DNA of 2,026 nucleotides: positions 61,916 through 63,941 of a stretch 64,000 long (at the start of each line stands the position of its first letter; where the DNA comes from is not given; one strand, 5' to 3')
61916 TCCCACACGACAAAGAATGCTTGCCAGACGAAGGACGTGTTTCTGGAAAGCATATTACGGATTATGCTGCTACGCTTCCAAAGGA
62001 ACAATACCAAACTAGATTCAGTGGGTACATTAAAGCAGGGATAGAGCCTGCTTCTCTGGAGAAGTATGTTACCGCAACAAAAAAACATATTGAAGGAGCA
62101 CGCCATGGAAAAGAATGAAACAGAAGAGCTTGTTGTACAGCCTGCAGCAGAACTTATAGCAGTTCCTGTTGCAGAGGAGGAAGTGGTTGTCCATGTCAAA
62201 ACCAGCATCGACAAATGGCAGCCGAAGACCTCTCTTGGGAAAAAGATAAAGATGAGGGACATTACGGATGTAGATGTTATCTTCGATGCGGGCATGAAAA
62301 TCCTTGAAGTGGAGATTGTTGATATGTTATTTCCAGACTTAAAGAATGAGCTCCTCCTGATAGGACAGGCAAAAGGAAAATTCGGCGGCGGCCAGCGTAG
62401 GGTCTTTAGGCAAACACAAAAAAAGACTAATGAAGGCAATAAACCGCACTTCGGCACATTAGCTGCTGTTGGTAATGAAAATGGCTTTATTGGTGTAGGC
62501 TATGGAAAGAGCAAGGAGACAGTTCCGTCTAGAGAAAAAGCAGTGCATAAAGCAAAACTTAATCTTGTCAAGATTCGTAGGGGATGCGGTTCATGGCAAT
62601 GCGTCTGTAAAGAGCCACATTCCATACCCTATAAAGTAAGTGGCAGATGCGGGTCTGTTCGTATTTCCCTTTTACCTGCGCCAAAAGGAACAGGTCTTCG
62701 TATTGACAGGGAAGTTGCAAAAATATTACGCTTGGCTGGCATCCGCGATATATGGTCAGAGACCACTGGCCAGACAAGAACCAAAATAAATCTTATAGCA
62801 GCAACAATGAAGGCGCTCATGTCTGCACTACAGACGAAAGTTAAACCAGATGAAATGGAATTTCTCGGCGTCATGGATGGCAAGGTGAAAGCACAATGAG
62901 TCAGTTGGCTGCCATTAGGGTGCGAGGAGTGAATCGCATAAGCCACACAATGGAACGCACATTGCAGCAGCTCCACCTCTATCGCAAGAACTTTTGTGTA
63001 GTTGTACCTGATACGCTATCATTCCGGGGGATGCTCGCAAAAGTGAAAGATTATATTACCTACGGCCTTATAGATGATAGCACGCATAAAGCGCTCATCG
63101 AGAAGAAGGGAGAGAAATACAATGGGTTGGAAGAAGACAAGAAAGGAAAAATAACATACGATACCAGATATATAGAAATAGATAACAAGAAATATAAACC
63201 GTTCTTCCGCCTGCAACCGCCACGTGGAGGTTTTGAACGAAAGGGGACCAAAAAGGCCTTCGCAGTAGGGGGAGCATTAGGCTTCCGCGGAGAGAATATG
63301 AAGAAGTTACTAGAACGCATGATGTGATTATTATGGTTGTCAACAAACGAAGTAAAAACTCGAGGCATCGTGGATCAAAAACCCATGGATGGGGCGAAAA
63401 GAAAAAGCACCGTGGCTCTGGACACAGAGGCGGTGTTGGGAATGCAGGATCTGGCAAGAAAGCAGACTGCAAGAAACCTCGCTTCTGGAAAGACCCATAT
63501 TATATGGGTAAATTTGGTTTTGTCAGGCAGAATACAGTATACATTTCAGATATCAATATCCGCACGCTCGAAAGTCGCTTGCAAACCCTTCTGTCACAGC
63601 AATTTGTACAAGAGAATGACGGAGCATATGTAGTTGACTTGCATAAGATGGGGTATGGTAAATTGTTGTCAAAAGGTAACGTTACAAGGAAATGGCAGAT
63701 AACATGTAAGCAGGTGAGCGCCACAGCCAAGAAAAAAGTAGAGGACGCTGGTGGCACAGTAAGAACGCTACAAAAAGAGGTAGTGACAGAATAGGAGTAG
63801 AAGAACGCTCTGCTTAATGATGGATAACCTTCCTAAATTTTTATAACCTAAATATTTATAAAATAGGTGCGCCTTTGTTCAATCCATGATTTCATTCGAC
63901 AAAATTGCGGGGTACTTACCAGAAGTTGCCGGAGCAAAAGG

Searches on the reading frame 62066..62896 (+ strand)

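Call 61: search_protein_families(library=pfam, proteins=[window:62066-62896:+], max_evalue=0.001)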
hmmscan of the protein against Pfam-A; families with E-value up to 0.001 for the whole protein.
window:62066-62896:+ (277 aa): 2 families
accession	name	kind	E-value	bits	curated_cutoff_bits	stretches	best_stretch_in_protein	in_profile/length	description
PF03719.21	Ribosomal_S5_C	-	9.6e-20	70.3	21.5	1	193-253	1-60/71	Ribosomal protein S5, C-terminal domain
PF00333.26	Ribosomal_S5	-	9.2e-16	58.1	27.1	1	115-171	9-65/65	Ribosomal protein S5, N-terminal domain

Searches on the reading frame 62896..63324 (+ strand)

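Call 61: search_protein_families(library=pfam, proteins=[window:62896-63324:+], max_evalue=0.001)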
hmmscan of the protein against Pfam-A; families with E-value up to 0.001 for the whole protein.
window:62896-63324:+ (143 aa): 1 family
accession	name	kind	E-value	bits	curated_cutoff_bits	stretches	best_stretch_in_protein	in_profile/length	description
PF00327.25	Ribosomal_L30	-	2.7e-12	46.8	23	1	5-54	2-51/51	Ribosomal protein L30p/L7e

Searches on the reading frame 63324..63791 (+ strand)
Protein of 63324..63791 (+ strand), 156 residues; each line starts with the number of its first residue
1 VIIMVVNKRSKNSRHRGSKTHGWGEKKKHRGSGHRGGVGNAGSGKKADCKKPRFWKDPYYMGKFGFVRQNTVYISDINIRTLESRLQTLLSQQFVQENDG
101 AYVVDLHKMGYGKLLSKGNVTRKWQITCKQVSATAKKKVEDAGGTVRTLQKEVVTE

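Call 61: search_protein_families(library=pfam, proteins=[window:63324-63791:+], max_evalue=0.001)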
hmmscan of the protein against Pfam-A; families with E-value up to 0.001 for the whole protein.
window:63324-63791:+ (156 aa): 1 family
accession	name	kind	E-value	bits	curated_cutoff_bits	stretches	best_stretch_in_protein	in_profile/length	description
PF00828.25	Ribosomal_L27A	-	3.7e-13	50.1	21.5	1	85-146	6-71/72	Ribosomal proteins 50S-L15, 50S-L18e, 60S-L27A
